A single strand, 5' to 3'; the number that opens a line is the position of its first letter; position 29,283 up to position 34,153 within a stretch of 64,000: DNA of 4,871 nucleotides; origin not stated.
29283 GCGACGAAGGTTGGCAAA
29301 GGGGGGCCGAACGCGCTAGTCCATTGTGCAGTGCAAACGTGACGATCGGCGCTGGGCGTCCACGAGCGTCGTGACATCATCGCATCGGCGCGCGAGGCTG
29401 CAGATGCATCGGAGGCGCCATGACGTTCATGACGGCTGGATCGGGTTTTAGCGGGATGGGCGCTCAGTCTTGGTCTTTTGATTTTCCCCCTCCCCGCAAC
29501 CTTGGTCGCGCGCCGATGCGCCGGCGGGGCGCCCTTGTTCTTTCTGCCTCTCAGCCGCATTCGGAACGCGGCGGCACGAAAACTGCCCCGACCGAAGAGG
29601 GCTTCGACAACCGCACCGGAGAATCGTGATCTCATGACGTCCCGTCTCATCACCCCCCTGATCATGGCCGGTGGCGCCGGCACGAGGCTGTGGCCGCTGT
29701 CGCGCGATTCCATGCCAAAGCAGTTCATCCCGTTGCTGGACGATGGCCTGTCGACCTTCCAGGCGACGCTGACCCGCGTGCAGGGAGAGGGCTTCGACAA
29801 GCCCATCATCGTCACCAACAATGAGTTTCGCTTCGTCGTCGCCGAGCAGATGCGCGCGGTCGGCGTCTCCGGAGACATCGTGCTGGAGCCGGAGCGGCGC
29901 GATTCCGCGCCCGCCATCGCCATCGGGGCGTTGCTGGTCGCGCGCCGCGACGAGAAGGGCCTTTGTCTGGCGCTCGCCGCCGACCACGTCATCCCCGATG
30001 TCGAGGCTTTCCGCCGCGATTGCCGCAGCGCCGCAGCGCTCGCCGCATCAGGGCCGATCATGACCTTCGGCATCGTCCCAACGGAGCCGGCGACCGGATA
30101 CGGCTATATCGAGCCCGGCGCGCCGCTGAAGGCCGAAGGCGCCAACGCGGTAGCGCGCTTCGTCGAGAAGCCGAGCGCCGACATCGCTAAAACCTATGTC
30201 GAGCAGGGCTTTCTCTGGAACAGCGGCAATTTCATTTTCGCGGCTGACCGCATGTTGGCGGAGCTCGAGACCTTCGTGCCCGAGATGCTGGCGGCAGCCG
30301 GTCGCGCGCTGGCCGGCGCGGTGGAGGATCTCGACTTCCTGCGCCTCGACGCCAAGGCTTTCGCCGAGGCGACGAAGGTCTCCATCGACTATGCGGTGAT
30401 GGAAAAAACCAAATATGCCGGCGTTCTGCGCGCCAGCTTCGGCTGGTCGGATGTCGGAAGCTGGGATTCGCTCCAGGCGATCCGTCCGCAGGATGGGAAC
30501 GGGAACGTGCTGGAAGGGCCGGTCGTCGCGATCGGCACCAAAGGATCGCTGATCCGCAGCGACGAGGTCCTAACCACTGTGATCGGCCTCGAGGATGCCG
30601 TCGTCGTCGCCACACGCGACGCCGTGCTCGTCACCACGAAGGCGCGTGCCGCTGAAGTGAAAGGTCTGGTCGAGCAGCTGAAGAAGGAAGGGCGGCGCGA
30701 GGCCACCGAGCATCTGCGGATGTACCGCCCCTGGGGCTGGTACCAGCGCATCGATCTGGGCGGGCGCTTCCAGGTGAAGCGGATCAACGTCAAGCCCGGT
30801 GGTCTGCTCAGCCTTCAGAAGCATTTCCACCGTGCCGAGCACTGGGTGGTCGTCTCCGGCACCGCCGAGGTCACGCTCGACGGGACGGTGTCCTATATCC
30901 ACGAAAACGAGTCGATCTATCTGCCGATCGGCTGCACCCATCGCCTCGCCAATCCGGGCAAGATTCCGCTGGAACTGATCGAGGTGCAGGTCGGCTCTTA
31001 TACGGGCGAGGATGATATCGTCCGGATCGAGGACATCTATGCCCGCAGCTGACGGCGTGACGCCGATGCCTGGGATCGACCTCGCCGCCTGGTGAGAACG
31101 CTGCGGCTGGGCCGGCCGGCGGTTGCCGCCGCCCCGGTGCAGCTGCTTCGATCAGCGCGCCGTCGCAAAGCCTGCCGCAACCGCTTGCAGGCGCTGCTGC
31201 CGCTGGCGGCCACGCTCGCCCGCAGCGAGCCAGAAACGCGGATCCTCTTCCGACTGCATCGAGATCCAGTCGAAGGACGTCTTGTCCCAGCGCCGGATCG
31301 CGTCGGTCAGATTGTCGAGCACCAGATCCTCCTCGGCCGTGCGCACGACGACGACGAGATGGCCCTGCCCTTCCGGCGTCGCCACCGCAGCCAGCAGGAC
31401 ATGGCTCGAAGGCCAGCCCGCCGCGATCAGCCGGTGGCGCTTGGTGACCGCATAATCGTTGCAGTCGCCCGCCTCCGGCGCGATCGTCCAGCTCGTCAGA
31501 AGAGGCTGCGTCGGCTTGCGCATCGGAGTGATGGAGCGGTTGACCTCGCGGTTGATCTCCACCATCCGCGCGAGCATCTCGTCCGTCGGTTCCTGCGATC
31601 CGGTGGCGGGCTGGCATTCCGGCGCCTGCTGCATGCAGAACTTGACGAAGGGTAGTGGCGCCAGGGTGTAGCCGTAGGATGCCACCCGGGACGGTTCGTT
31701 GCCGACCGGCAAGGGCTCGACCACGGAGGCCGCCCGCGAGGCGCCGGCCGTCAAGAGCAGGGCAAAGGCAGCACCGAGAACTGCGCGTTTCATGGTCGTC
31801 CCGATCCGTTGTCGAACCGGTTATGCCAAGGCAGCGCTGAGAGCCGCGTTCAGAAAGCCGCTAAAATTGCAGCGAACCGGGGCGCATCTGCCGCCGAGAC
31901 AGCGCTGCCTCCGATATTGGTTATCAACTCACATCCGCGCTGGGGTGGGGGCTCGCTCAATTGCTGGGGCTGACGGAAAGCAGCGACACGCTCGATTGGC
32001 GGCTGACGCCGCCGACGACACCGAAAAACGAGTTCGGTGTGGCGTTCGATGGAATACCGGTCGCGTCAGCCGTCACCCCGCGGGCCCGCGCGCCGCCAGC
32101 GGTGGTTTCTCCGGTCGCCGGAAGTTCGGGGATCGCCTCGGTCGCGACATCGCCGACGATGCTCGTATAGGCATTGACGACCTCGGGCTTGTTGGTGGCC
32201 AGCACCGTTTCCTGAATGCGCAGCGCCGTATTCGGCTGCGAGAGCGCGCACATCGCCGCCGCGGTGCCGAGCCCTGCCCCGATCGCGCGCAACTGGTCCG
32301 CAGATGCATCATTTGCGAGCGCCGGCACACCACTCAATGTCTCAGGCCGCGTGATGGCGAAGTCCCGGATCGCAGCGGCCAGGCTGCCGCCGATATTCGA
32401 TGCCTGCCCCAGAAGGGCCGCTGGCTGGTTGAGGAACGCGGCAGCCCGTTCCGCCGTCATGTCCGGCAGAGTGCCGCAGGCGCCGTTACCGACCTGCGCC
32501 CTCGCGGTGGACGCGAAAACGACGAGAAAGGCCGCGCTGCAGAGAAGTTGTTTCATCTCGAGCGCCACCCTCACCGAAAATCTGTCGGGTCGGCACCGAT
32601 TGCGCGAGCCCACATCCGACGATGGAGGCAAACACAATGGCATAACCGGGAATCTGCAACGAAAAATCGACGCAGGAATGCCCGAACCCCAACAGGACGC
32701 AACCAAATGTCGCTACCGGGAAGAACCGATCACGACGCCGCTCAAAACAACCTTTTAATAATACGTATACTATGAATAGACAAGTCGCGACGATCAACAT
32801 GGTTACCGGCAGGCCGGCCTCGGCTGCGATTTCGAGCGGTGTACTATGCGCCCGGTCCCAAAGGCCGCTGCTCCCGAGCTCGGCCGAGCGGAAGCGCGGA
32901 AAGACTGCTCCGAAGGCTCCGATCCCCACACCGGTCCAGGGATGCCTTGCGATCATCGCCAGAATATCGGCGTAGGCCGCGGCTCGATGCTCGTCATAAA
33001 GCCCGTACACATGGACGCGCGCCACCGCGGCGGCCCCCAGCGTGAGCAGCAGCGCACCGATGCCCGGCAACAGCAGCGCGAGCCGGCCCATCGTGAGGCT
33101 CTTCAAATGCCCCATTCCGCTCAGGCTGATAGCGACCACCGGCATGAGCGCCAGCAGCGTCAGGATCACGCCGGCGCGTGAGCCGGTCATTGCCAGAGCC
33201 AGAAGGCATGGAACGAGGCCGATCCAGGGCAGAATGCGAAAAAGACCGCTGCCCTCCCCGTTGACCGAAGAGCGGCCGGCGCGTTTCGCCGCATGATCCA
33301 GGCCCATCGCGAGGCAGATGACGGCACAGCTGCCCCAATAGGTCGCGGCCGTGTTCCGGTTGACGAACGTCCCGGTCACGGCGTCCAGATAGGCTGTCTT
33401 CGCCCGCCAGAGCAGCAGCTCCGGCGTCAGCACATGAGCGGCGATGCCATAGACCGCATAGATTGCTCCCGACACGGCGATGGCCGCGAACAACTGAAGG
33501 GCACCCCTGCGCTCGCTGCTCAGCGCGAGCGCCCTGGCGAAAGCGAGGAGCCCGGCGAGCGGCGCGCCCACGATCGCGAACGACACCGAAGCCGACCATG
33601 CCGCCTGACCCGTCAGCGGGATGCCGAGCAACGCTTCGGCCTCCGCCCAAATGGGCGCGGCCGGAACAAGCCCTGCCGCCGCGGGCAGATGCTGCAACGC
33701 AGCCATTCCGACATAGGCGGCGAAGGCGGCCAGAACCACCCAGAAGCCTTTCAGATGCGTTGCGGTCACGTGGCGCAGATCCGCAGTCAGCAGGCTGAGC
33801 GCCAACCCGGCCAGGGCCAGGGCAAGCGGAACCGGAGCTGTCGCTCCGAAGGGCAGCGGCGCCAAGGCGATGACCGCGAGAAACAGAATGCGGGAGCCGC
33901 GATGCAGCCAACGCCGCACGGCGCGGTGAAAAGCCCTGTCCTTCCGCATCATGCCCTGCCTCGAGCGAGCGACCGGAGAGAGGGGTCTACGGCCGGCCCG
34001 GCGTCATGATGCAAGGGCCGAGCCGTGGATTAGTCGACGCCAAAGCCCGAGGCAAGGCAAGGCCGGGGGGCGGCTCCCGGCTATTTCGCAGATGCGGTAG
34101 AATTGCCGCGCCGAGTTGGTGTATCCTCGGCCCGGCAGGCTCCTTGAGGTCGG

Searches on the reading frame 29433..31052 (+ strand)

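Call 38: search_protein_families(library=pfam, proteins=[window:29433-31052:+], max_evalue=0.00001)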
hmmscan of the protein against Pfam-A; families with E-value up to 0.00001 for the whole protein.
window:29433-31052:+ (539 aa): 5 families
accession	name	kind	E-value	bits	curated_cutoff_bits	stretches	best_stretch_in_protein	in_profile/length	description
PF01050.24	MannoseP_isomer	-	1.1e-51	174.3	23.6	1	420-534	2-116/116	Mannose-6-phosphate isomerase C-terminal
PF00483.29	NTP_transferase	-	1.2e-49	169.6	21.2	1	75-351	2-239/245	Nucleotidyl transferase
PF22640.1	ManC_GMP_beta-helix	-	7.1e-13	48.7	27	1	363-416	2-55/55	MannoseP isomerase/GMP-like beta-helix domain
PF07883.17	Cupin_2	-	3.1e-10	40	27.2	1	451-518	3-69/70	Cupin domain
PF12804.13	NTP_transf_3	-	1.6e-06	28.8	27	1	76-201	2-112/160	MobA-like NTP transferase domain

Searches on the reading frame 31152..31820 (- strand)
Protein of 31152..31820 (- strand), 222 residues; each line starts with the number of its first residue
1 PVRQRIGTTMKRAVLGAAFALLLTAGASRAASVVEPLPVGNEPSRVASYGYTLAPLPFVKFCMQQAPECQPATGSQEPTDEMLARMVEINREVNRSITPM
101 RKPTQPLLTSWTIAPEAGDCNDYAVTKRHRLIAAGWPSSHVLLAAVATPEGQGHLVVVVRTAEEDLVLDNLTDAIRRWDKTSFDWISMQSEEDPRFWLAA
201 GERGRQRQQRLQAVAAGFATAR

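Call 38: search_protein_families(library=pfam, proteins=[window:31152-31820:-], max_evalue=0.00001)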
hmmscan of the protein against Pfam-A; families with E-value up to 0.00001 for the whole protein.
window:31152-31820:- (222 aa): 1 family
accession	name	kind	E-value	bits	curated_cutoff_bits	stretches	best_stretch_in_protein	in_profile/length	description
PF06035.17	Peptidase_C93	-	6.5e-47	159.8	27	1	50-202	3-159/162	Bacterial transglutaminase-like cysteine proteinase BTLCP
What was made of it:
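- A BTLCP (Peptidase_C93, the LapG family) lies in the cluster at 31152-31820 (call 38).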

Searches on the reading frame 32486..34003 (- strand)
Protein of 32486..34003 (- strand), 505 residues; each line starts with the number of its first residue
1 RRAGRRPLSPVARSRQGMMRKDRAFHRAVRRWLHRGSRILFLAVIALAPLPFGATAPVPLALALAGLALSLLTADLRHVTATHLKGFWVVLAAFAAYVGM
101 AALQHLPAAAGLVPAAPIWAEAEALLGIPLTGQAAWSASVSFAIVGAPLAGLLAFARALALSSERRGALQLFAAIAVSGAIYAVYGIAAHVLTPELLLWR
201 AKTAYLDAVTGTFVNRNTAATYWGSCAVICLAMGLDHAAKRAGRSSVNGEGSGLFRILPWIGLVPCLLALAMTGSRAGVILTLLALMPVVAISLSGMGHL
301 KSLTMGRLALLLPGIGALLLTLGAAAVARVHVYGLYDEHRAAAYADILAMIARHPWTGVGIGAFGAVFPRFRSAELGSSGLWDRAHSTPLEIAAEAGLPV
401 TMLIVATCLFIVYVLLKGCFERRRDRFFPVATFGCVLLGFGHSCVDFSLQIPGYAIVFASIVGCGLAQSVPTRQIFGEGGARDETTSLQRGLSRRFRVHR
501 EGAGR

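Call 38: search_protein_families(library=pfam, proteins=[window:32486-34003:-], max_evalue=0.00001)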
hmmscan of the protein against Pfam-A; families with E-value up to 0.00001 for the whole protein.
window:32486-34003:- (505 aa): 1 family
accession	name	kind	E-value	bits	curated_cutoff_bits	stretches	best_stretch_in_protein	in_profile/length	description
PF04932.20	Wzy_C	-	7.2e-14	52.3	31.7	1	262-404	2-148/149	O-Antigen ligase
